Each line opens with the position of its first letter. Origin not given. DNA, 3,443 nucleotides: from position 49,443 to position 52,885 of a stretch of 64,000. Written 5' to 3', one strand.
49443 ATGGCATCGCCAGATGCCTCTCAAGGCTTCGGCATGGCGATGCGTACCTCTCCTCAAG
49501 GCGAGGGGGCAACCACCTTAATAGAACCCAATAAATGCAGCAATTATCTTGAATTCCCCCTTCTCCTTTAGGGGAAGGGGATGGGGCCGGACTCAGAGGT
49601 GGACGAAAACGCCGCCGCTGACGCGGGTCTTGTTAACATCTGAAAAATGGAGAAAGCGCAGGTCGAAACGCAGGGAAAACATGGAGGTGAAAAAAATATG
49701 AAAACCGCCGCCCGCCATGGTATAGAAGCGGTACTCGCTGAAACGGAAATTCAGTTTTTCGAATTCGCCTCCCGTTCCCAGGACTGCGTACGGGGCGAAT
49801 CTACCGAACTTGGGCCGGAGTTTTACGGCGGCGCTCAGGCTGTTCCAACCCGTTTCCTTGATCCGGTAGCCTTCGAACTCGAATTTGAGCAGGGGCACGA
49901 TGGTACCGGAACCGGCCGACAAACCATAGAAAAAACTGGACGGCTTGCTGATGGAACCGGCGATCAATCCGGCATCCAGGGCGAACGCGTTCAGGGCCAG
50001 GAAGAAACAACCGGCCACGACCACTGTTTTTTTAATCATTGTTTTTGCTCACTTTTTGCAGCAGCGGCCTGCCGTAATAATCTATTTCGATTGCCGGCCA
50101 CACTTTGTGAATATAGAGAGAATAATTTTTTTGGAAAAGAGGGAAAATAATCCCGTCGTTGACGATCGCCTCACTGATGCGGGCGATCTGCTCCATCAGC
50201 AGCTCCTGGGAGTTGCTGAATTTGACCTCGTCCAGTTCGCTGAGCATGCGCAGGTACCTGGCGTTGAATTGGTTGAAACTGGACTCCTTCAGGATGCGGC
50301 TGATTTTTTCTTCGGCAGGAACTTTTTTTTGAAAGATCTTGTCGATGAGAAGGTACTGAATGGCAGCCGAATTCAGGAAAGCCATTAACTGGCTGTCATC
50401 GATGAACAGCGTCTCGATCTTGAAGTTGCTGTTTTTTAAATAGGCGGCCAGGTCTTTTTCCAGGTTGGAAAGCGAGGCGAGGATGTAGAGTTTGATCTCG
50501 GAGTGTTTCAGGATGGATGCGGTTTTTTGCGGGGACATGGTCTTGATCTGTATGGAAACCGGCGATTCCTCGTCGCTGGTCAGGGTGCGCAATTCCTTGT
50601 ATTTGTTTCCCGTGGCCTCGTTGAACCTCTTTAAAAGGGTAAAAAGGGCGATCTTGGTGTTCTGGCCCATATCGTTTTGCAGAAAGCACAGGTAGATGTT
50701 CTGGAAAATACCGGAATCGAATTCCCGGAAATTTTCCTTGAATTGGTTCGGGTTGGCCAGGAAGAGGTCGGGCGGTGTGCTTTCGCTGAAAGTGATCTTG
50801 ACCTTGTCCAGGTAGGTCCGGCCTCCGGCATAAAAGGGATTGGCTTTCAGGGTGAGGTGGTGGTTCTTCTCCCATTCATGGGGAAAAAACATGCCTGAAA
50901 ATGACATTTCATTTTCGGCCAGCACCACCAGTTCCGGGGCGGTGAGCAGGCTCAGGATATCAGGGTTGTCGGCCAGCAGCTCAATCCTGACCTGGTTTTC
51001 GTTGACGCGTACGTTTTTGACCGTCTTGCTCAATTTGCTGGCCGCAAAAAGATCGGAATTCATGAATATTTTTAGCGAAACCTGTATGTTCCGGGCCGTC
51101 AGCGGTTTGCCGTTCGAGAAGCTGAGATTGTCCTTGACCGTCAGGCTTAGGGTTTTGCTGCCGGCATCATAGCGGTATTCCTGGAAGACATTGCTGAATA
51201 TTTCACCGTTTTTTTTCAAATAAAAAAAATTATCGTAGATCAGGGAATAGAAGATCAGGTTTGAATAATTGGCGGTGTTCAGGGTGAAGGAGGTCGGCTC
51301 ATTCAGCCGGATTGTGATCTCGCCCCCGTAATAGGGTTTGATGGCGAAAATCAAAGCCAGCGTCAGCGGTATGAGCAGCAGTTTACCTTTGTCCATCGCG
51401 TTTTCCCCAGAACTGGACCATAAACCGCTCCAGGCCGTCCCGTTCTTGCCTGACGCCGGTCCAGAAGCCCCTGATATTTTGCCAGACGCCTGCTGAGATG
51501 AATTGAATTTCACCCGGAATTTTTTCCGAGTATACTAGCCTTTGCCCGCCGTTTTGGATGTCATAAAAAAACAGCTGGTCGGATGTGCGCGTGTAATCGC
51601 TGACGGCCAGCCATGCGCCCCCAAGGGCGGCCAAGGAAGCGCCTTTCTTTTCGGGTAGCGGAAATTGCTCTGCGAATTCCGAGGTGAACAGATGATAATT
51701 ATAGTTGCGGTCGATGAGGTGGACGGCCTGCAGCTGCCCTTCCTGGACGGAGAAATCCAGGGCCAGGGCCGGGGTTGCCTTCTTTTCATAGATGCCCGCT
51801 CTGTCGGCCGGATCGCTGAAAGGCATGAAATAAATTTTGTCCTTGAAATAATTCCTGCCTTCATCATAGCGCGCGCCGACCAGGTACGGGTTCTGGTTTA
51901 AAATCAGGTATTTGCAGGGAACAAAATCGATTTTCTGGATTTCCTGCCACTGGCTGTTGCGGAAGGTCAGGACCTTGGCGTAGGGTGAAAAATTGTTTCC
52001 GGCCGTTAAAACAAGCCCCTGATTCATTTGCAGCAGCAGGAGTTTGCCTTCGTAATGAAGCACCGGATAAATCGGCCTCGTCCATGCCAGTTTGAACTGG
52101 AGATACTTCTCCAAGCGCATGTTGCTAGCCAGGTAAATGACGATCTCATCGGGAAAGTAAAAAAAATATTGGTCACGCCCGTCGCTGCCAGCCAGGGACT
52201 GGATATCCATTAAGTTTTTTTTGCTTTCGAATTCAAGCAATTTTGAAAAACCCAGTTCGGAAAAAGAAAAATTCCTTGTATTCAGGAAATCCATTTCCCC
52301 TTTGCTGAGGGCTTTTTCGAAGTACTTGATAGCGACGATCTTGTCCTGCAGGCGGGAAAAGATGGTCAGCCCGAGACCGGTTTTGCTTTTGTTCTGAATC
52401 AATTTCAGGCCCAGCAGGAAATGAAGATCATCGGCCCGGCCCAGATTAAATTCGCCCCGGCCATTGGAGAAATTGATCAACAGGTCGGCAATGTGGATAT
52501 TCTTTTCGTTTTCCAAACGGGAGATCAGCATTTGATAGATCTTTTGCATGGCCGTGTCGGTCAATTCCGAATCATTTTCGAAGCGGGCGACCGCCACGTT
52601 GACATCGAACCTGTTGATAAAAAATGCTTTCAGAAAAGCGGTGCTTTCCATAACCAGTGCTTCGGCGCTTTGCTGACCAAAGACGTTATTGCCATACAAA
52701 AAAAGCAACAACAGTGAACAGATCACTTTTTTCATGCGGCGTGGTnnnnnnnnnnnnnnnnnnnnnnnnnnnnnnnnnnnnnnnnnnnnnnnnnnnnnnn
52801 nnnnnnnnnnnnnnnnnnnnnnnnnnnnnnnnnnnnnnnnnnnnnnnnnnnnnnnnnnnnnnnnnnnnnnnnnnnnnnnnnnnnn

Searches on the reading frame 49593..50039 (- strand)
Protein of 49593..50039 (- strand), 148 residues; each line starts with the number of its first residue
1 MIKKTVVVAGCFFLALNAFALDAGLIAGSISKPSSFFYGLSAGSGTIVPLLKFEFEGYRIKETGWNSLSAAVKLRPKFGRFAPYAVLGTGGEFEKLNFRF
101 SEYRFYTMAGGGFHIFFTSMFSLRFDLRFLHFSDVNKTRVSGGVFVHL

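Call 3: search_protein_families(library=pfam, proteins=[window:49593-50039:-], max_evalue=0.01)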
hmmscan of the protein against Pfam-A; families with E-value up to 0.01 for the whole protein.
window:49593-50039:- (148 aa): 1 family
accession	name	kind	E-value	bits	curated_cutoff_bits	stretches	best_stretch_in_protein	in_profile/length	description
PF13505.12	OMP_b-brl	-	0.0008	20.1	28.7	1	63-144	80-171/175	Outer membrane protein beta-barrel domain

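Call 4: search_protein_families(library=ncbifam, proteins=[window:49593-50039:-], max_evalue=0.01)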
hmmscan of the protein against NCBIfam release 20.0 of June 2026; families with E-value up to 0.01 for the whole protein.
window:49593-50039:- (148 aa): 1 family
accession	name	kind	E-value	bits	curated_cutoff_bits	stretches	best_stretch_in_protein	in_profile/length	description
TIGR04565.1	OMP_myx_plus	subfamily_domain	0.0036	17.3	60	1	64-132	69-137/161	outer membrane beta-barrel domain-containing protein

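Call 62: search_protein_families(library=pfam, proteins=[window:49593-50039:-], max_evalue=1)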
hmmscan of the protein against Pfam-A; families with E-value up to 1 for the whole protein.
window:49593-50039:- (148 aa): 1 family
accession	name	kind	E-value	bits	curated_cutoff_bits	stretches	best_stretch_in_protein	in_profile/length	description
PF13505.12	OMP_b-brl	-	0.0008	20.1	28.7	1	63-144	80-171/175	Outer membrane protein beta-barrel domain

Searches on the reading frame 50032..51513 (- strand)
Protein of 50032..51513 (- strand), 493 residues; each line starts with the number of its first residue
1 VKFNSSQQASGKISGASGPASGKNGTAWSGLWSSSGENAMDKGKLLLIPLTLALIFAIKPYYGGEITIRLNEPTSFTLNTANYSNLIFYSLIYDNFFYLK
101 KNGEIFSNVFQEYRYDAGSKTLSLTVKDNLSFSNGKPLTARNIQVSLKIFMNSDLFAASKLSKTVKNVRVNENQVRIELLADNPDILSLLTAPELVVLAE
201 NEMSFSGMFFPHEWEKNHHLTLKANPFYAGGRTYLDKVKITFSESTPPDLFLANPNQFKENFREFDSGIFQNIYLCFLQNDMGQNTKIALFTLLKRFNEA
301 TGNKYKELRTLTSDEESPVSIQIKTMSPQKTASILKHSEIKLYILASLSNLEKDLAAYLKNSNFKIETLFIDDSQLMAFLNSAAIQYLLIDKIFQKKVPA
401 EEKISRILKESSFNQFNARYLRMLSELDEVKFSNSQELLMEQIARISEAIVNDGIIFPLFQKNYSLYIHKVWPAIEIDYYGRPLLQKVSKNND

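Call 3: search_protein_families(library=pfam, proteins=[window:50032-51513:-], max_evalue=0.01)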
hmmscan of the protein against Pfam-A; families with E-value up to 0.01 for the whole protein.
window:50032-51513:- (493 aa): 1 family
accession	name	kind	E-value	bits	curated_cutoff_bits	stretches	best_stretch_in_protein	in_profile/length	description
PF00496.27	SBP_bac_5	-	1.3e-14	54.5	32.4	1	112-245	9-159/368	Bacterial extracellular solute-binding proteins, family 5 Middle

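Call 4: search_protein_families(library=ncbifam, proteins=[window:50032-51513:-], max_evalue=0.01)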
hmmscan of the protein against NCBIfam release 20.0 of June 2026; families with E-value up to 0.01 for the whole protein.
window:50032-51513:- (493 aa): 3 families
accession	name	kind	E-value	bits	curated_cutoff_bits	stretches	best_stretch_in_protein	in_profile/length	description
NF045468.1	Opp5A_nikA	equivalog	3.7e-12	45.5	600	1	95-244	47-199/488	nickel ABC transporter substrate-binding protein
TIGR02294.1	nickel_nikA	equivalog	1.2e-05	24.1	393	1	79-182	20-127/501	nickel ABC transporter substrate-binding protein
NF045467.1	Opp4A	equivalog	0.002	16.5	650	1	60-154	31-127/556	oligopeptide ABC transporter substrate-binding protein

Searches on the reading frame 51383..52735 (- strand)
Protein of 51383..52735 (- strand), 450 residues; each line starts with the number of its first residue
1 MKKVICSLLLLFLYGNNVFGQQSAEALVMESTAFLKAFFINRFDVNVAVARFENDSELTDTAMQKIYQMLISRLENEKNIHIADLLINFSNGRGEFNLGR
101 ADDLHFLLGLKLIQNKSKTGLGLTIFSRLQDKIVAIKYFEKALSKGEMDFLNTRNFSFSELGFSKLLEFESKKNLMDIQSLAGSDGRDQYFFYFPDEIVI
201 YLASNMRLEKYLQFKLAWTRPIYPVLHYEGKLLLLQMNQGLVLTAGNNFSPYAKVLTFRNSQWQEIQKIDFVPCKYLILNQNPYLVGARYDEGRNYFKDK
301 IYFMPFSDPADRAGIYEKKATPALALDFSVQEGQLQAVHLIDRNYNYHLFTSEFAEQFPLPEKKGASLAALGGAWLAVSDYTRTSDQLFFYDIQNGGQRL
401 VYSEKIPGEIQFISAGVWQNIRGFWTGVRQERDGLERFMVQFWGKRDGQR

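Call 3: search_protein_families(library=pfam, proteins=[window:51383-52735:-], max_evalue=0.01)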
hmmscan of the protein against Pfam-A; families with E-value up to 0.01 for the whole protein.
window:51383-52735:- (450 aa): 0 families

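Call 4: search_protein_families(library=ncbifam, proteins=[window:51383-52735:-], max_evalue=0.01)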
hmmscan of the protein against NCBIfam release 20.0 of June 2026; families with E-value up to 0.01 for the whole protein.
window:51383-52735:- (450 aa): 0 families

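Call 61: search_solved_structures(query=window:51383-52735:-, max_evalue=1)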
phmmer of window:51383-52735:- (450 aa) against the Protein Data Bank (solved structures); distinct sequences matched with E-value up to 1: 0.

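Call 62: search_protein_families(library=pfam, proteins=[window:51383-52735:-], max_evalue=1)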
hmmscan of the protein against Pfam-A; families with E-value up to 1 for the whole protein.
window:51383-52735:- (450 aa): 1 family
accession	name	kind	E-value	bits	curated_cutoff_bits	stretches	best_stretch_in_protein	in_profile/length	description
PF10239.14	DUF2465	-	0.076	12.8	30.5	1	37-86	195-244/302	Protein of unknown function (DUF2465)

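Call 70: search_solved_structures(query=A4, max_evalue=10)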
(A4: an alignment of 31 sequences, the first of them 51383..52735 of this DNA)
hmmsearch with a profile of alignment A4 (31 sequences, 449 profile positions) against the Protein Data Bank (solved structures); distinct sequences matched with E-value up to 10: 0.
